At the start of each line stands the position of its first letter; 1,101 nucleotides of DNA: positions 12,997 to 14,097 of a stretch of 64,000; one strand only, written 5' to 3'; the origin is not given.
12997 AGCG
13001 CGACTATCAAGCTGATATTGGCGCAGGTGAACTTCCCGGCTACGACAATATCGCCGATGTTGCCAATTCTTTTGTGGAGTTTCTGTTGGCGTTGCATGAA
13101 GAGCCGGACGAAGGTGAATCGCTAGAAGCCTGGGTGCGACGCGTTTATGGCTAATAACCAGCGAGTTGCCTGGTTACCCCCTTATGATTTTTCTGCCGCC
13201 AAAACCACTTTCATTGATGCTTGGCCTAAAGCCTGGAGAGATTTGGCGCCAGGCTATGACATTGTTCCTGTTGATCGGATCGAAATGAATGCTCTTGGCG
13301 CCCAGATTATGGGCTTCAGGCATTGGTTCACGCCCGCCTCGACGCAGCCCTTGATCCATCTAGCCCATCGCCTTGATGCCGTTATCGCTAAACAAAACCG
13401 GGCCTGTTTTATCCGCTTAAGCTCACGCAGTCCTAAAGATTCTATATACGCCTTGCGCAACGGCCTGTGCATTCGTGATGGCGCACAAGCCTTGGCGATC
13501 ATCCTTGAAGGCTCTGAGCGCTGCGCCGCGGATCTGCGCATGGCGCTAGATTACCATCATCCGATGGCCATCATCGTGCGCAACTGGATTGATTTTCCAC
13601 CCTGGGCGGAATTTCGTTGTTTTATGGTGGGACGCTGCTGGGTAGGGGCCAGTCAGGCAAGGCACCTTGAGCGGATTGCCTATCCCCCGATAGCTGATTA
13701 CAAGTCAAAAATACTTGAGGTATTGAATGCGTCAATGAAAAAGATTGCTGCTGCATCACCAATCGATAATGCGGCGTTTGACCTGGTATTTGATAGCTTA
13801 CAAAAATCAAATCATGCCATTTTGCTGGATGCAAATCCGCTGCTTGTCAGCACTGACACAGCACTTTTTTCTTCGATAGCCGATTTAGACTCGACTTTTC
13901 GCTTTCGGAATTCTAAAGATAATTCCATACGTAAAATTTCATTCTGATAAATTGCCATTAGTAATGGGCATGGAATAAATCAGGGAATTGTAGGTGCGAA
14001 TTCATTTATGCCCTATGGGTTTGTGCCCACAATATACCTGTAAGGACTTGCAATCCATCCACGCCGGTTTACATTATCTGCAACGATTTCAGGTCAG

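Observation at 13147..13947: Cdc123/D123-like ATP-grasp protein encoded as terminal cargo of the VgrG island, with no obvious cognate immunity gene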

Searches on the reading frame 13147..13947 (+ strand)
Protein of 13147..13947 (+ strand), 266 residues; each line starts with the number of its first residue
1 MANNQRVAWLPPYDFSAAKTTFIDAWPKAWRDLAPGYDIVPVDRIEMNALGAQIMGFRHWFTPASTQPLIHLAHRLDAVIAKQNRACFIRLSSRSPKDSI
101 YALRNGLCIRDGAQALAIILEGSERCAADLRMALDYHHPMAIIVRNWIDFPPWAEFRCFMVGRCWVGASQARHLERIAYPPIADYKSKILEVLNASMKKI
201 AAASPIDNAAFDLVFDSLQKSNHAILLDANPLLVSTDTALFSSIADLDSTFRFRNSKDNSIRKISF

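Call 5: search_protein_families(library=pfam, proteins=[window:13147-13947:+], max_evalue=0.1)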
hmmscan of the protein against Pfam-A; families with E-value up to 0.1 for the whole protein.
window:13147-13947:+ (266 aa): 1 family
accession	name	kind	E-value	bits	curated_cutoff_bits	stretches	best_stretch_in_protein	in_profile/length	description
PF07065.19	D123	-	1.1e-16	61.3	24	1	70-248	73-256/300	D123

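Call 6: search_protein_families(library=ncbifam, proteins=[window:13147-13947:+], max_evalue=0.1)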
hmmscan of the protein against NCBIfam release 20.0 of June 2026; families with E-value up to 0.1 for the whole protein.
window:13147-13947:+ (266 aa): 0 families

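Call 7: find_homologous_proteins(query=window:13147-13944:+, max_evalue=0.001)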
Query window:13147-13944:+ (266 aa): 37 proteins with E <= 0.001 among 677 candidates.
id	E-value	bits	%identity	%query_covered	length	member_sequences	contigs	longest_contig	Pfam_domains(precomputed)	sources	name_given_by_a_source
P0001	4.4e-162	556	92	98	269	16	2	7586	PF07065.20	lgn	-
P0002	3.8e-151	520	88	98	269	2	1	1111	PF07065.20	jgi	jgi:hypothetical protein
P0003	1.3e-149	515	86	100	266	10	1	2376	PF07065.20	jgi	jgi:hypothetical protein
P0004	2.3e-146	504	84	99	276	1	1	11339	PF07065.20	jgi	jgi:hypothetical protein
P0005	1.4e-119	416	70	99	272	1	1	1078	PF07065.20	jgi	jgi:hypothetical protein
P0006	8.3e-115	401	68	96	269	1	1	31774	PF07065.20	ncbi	-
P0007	2.6e-100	353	61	97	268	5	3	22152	PF07065.20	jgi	-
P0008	5.5e-98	346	59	96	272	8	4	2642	PF07065.20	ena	-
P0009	8.3e-96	339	58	95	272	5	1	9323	PF07065.20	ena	-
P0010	5.2e-93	329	57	97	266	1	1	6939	PF07065.20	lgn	-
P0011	2.6e-92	327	59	95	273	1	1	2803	PF07065.20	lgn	-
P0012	7.2e-90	319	55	95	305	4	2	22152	PF07065.20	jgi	-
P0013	1.4e-89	318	54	99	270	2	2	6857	PF07065.20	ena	-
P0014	3.3e-89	317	52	95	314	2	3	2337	PF07065.20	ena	-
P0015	5.7e-89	316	56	99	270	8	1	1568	PF07065.20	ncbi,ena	-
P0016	1.1e-84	302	57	95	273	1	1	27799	PF07065.20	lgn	-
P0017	1.2e-84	302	51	95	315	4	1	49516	PF07065.20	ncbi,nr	ncbi:MAG: hypothetical protein NTX45_07970 [Proteobacteria bacterium]|nr:hypothetical protein [Pseud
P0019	8.7e-83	296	56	96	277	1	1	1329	PF07065.20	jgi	jgi:hypothetical protein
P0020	5.7e-82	293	52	97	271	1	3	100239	PF07065.20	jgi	-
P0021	2.2e-81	291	55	94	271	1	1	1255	PF07065.20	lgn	-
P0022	4.5e-80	287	54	95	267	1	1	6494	PF07065.20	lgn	-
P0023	5.9e-80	287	54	97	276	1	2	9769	PF07065.20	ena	-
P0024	7.4e-79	283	52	95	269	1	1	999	PF07065.20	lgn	-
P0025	9.3e-78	279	56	87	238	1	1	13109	PF07065.20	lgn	-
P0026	2.8e-75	271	54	97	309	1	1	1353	PF07065.20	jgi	jgi:hypothetical protein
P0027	1.3e-66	243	49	94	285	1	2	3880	PF07065.20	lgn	-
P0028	7.0e-62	227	45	97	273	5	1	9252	PF07065.20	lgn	-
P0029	1.5e-59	220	59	64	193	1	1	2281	PF07065.20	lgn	-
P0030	2.7e-58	216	47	91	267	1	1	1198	PF07065.20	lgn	-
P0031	6.8e-58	214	46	89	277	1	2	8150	PF07065.20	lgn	-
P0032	2.1e-54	203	43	95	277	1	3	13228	PF07065.20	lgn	-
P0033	4.6e-53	198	44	86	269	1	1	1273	PF07065.20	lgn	-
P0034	5.9e-53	198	42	97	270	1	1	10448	PF07065.20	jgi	jgi:D123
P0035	2.3e-50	190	47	83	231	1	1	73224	PF07065.20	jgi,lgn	-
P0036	5.7e-41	159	37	82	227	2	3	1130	PF07065.20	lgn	-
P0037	1.6e-26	111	35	92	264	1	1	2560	PF07065.20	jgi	jgi:hypothetical protein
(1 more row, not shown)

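Call 8: search_solved_structures(query=window:13147-13944:+, max_evalue=10, show_alignments=2)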
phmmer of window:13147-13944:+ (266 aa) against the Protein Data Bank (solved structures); distinct sequences matched with E-value up to 10: 6.
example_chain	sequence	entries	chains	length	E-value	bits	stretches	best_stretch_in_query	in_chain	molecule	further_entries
8phd_A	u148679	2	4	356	1.9e-05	27.5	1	141-242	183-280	Cell division cycle protein 123 homolog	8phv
4zgp_A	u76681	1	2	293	0.0015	21.3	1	79-249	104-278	Cell division cycle protein 123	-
4zgn_A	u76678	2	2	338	0.0023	20.7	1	79-249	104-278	Cell division cycle protein 123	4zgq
4zgo_A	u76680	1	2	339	0.0023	20.6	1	79-249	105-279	Cell division cycle protein 123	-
7bvs_A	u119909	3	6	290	0.9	12.2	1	24-82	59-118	Sugar phosphate isomerase/epimerase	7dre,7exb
9oaa_T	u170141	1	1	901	1.8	11.2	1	7-45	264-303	TonB-dependent receptor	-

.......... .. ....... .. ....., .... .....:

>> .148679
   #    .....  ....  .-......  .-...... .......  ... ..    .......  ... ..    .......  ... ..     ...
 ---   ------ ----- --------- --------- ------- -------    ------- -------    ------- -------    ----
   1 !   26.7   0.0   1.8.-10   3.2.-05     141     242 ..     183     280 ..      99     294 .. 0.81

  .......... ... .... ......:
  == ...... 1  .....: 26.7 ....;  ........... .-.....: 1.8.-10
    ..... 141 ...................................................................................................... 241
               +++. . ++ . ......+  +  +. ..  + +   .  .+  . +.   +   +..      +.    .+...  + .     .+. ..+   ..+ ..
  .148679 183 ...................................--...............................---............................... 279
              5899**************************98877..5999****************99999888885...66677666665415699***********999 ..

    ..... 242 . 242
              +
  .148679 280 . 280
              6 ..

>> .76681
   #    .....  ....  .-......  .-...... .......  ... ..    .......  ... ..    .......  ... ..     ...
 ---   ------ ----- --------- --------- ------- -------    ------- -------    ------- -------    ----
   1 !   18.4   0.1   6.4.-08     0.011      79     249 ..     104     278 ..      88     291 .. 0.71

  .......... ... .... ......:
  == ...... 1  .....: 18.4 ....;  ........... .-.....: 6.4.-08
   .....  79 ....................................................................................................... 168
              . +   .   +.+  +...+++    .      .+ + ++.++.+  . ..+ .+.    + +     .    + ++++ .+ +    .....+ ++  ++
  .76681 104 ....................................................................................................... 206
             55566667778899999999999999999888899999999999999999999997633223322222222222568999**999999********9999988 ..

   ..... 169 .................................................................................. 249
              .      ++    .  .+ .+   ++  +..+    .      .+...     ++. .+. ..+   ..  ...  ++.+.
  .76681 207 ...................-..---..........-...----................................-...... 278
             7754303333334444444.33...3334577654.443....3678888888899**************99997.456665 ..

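Call 14: find_related_loci(query=A1, collection=genome_contigs, flank=10000)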
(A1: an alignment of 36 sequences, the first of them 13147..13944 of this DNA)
Query A1 (266 aa) in genome_contigs; peptide patterns used: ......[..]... (x = any residue, [..] = any of these).
197 stretches matched a pattern; 2 encode a relative of the query (tblastn E <= 1e-3); 2 distinct loci.
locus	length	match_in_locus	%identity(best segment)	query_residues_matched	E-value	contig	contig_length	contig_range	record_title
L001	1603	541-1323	62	8-264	3e-115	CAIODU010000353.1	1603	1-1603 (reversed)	MAG: uncultured Methylococcaceae bacterium isolate LinL3_bin-0520 genome assembly, contig: bin-0520:353/428, whole genom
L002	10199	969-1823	52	8-261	4e-93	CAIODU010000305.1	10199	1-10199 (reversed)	MAG: uncultured Methylococcaceae bacterium isolate LinL3_bin-0520 genome assembly, contig: bin-0520:305/428, whole genom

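Call 15: find_encoding_contigs(protein=P0006, flank=10000, max_places=2)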
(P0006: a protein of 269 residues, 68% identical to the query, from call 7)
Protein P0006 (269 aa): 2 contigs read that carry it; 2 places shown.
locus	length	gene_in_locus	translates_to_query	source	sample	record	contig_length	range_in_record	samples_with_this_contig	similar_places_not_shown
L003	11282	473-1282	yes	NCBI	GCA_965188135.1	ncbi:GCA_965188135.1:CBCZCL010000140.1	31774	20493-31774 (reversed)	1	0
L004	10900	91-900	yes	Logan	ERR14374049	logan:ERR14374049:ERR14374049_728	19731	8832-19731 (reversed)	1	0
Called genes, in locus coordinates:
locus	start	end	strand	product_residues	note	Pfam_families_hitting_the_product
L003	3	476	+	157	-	?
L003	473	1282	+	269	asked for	PF07065:D123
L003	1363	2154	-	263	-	PF04116:FA_hydroxylase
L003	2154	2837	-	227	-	PF00535:Glycos_transf_2, PF13641:Glyco_tranf_2_3 (faint), PF13632:Glyco_trans_2_3 (weak)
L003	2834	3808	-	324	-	PF04055:Radical_SAM, PF12345:DUF3641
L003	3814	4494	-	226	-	PF09335:VTT_dom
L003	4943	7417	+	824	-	-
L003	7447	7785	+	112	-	PF00226:DnaJ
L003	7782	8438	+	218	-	PF01025:GrpE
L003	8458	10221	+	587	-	PF00012:HSP70, PF06723:MreB_Mbl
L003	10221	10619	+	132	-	-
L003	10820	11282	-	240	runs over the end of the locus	PF00929:RNase_T, PF13482:RNase_H_2 (faint)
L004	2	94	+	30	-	?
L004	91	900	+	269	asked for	PF07065:D123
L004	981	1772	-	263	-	PF04116:FA_hydroxylase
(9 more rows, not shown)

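Call 16: find_encoding_contigs(protein=P0017, flank=10000, max_places=2)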
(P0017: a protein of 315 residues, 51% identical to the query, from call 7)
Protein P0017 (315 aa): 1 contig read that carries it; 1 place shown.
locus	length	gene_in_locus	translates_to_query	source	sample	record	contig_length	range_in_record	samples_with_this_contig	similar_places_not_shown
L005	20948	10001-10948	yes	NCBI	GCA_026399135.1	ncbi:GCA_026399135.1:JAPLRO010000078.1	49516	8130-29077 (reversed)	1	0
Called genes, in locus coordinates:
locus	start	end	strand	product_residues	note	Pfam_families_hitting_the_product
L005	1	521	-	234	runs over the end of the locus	-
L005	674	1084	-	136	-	-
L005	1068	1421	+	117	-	-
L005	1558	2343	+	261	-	PF00142:Fer4_NifH (weak), PF01656:CbiA, PF02374:ArsA_ATPase (weak), PF09140:MipZ (faint), PF10609:ParA (weak), PF13614:AAA_31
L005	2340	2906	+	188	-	PF05685:Uma2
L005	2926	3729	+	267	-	-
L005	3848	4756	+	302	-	PF01507:PAPS_reduct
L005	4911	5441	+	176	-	PF13503:DUF4123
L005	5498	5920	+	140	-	-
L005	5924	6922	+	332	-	PF12639:Colicin-DNase, PF14414:WHH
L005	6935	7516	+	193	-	PF14567:SUKH_5 (faint), PF09346:SMI1_KNR4, PF14568:SUKH_6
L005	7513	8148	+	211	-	PF09346:SMI1_KNR4, PF14568:SUKH_6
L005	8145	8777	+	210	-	PF09346:SMI1_KNR4, PF14568:SUKH_6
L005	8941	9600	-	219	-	-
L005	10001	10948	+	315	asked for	PF07065:D123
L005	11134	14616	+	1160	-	PF01555:N6_N4_Mtase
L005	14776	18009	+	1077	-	PF04851:ResIII, PF18766:SWI2_SNF2 (weak)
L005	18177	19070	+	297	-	PF12639:Colicin-DNase, PF14414:WHH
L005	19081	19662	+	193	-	PF09346:SMI1_KNR4, PF14568:SUKH_6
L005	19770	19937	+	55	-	-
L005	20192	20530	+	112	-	-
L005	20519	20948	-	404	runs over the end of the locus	-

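Call 17: find_encoding_contigs(protein=P0020, flank=10000, max_places=2)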
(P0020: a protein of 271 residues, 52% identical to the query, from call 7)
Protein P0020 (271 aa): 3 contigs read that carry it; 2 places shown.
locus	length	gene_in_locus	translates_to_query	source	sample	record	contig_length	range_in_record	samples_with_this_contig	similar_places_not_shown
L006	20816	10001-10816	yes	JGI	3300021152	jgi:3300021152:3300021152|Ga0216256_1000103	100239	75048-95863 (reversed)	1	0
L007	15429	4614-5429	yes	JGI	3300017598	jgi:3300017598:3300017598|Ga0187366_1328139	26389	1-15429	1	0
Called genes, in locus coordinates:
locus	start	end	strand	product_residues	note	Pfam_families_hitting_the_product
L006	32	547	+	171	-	PF05638:T6SS_HCP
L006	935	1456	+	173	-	PF05638:T6SS_HCP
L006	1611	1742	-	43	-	-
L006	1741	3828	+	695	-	PF05954:Phage_GPD, PF04717:Phage_base_V, PF22178:Gp5_trimer_C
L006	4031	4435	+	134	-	-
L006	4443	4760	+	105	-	-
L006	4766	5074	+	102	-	PF26541:MafI2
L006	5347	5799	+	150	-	-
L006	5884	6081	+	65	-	-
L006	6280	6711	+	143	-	-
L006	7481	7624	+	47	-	-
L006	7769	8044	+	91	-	-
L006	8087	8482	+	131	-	-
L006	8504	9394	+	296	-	PF12639:Colicin-DNase, PF14414:WHH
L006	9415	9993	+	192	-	PF14567:SUKH_5 (faint), PF09346:SMI1_KNR4, PF14568:SUKH_6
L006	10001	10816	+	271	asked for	PF07065:D123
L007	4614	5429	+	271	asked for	PF07065:D123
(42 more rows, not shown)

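Call 18: find_encoding_contigs(protein=P0035, flank=8000, max_places=1)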
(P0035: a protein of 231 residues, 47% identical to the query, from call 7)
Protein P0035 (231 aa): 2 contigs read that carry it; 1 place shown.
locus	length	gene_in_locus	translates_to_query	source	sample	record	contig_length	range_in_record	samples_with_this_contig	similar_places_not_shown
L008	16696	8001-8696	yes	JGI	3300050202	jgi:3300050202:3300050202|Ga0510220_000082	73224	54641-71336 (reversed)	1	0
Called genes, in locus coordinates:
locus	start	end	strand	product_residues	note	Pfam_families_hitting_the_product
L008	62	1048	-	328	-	PF00892:EamA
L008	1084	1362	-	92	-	PF13620:CarboxypepD_reg, PF13715:CarbopepD_reg_2 (faint)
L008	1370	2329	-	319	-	-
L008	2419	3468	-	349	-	PF00849:PseudoU_synth_2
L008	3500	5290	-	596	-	PF02922:CBM_48, PF00128:Alpha-amylase, PF02806:Alpha-amylase_C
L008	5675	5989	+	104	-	-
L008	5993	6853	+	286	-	PF12639:Colicin-DNase, PF14414:WHH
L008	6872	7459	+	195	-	PF09346:SMI1_KNR4, PF14568:SUKH_6 (faint)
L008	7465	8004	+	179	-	PF13503:DUF4123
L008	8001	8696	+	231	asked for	PF07065:D123 (weak)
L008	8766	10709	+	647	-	PF00005:ABC_tran, PF02463:SMC_N (faint), PF13304:AAA_21 (faint), PF13401:AAA_22 (faint), PF12848:ABC_tran_Xtn, PF00005:ABC_tran, PF16326:ABC_tran_CTD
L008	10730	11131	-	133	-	PF04519:Bactofilin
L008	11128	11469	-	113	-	-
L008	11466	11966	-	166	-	PF04519:Bactofilin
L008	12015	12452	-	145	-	PF04519:Bactofilin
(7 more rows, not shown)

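Call 19: find_encoding_contigs(protein=P0016, flank=8000, max_places=1)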
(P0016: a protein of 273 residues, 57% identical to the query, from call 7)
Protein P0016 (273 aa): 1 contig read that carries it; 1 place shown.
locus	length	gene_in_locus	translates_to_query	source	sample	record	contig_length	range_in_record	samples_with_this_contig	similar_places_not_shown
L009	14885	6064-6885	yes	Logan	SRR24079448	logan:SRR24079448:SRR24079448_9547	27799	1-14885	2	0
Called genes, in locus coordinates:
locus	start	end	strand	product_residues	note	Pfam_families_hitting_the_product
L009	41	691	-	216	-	PF00596:Aldolase_II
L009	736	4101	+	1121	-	PF12795:MscS_porin, PF12794:MscS_TM, PF21088:MS_channel_1st, PF00924:MS_channel_2nd, PF21082:MS_channel_3rd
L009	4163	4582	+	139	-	-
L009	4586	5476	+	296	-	PF12639:Colicin-DNase, PF14414:WHH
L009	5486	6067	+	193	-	PF09346:SMI1_KNR4, PF14568:SUKH_6 (weak)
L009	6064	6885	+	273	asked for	PF07065:D123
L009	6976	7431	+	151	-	PF22811:Zn_ribbon_NrdR, PF03477:ATP-cone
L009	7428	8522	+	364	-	PF00383:dCMP_cyt_deam_1, PF14437:MafB19-deam, PF01872:RibD_C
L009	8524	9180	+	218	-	PF00677:Lum_binding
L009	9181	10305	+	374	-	PF00926:DHBP_synthase, PF00925:GTP_cyclohydro2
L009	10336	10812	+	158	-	PF00885:DMRL_synthase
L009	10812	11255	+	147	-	PF01029:NusB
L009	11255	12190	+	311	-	PF00586:AIRS, PF02769:AIRS_C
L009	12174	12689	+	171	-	PF04608:PgpA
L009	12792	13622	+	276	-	PF03928:HbpS-like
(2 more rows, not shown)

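Call 20: find_encoding_contigs(protein=P0032, flank=8000, max_places=1)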
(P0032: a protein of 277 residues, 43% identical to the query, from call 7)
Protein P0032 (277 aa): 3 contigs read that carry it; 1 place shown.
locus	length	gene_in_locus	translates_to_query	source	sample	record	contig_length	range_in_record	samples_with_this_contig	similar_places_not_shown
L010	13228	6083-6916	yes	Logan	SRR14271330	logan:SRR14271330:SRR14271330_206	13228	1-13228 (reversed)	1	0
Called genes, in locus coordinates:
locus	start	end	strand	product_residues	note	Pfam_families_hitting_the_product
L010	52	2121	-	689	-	PF07715:Plug, PF00593:TonB_dep_Rec_b-barrel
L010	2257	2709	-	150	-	-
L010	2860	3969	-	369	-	PF12275:DUF3616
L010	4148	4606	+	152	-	-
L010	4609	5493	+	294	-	PF12639:Colicin-DNase, PF14414:WHH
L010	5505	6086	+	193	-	PF09346:SMI1_KNR4, PF14568:SUKH_6 (weak)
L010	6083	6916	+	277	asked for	PF07065:D123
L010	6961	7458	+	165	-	PF03073:TspO_MBR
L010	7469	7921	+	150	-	PF00903:Glyoxalase, PF22677:Ble-like_N (weak)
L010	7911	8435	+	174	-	PF13302:Acetyltransf_3, PF00583:Acetyltransf_1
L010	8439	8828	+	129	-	PF04828:GFA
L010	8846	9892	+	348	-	-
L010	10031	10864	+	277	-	PF13501:SoxY, PF08770:SoxZ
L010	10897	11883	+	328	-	PF00753:Lactamase_B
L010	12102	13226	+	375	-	?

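Call 21: find_encoding_contigs(protein=P0034, flank=8000, max_places=1)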
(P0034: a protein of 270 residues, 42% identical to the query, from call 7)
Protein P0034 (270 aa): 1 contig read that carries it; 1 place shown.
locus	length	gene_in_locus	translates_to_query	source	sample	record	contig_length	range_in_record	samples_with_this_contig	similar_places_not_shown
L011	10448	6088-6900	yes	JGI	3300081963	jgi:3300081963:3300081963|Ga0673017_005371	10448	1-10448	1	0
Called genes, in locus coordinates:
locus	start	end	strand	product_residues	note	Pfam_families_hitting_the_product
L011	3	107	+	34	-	?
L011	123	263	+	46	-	-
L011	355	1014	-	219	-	-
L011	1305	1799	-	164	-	-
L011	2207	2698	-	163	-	PF12158:DUF3592 (weak)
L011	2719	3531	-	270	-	-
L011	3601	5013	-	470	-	-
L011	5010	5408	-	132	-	-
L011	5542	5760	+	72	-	-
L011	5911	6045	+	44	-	-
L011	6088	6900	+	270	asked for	PF07065:D123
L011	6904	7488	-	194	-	PF14567:SUKH_5 (faint), PF09346:SMI1_KNR4, PF14568:SUKH_6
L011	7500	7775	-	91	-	PF12639:Colicin-DNase, PF14414:WHH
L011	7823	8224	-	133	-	-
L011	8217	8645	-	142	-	-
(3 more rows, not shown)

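Call 22: predict_structure(alignment_id=A1)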
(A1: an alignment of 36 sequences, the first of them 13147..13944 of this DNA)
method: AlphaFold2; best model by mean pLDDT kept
length: 266 residues; sequences in the alignment: 36
mean_pLDDT: 94.9   pTM: 0.90
mean pLDDT of the five models: 94.9, 92.8, 91.4, 90.6, 90.4
residues with pLDDT >= 90: 247; 70-90: 13; 50-70: 2; < 50: 4
segments of 3 or more residues with pLDDT < 50: 1-4
pLDDT, mean of each block of 10 residues (from residue 1): 62 93 97 97 98 95 96 98 97 95 95 97 95 97 96 97 98 92 97 98 98 93 96 94 97 96 96
secondary structure, 60 per line:
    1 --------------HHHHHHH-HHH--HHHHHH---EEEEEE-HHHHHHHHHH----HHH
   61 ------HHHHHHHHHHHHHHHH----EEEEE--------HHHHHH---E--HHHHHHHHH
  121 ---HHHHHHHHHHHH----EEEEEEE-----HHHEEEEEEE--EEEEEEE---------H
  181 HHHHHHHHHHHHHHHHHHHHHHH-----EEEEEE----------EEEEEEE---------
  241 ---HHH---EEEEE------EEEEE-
elements in order: H15-21 H28-33 E37-42 H44-53 H67-82 E87-91 H100-105 H112-120 H124-135 E140-146 E155-161 E164-170 H180-203 E209-214 E225-231 E250-254 E261-265
